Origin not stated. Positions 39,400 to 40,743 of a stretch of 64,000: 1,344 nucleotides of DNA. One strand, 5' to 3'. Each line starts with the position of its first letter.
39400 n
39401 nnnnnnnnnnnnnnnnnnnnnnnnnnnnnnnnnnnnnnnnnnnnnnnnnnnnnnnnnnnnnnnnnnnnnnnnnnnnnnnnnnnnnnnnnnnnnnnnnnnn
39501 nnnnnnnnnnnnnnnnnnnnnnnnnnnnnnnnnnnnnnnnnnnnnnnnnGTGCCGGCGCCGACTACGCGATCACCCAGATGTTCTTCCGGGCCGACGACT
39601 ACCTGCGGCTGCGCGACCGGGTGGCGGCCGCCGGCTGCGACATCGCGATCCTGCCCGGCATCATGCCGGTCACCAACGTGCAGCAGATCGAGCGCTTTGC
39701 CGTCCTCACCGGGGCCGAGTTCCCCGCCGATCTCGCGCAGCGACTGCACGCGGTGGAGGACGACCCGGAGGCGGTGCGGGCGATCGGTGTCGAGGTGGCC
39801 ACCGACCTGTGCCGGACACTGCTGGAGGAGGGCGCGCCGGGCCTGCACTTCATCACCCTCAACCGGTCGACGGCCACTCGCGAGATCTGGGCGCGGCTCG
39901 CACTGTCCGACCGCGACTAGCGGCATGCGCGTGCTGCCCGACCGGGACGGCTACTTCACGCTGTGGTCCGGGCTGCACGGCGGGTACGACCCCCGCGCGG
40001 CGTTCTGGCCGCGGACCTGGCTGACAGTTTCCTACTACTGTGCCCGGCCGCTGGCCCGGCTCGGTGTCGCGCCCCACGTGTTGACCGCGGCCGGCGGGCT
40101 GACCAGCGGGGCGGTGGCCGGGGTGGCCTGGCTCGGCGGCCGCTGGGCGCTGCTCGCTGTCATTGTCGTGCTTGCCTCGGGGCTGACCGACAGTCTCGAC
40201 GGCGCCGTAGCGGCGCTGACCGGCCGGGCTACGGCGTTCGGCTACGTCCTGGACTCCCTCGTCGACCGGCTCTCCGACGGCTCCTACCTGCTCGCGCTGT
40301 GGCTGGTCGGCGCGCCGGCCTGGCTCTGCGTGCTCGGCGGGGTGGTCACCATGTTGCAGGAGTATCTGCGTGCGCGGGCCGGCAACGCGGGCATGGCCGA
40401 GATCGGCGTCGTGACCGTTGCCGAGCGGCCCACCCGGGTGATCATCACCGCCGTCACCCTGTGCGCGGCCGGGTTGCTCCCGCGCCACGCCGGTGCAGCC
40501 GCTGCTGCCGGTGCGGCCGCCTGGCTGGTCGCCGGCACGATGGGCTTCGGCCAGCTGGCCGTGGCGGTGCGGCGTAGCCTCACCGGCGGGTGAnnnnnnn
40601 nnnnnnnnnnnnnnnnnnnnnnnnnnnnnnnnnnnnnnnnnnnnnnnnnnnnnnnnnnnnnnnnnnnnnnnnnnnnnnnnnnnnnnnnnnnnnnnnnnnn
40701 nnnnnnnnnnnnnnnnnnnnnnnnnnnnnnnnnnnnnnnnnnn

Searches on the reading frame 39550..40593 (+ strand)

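Call 50: search_protein_families(library=pfam, proteins=[window:39550-40593:+], max_evalue=0.00001)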
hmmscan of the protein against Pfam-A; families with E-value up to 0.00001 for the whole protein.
window:39550-40593:+ (347 aa): 1 family
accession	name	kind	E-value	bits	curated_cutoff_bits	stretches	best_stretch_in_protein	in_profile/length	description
PF01066.26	CDP-OH_P_transf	-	3.5e-12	47.4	22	1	174-319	3-138/152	CDP-alcohol phosphatidyltransferase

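Call 58: search_protein_families(library=ncbifam, proteins=[window:39550-40593:+], max_evalue=1e-8)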
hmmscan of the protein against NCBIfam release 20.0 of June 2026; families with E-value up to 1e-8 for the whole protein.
window:39550-40593:+ (347 aa): 3 families
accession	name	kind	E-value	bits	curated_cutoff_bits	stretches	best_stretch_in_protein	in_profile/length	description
NF040950.1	archin_ph_syn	equivalog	5.3e-28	98.2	180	1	164-331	15-178/191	archaetidylinositol phosphate synthase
NF045883.1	PIPSynth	equivalog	6.1e-18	65.2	170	1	159-343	9-195/197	phosphatidylinositol phosphate synthase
NF052561.1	PIPSynBT1523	equivalog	1.3e-09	38.1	350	1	168-316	20-180/232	hypothetical protein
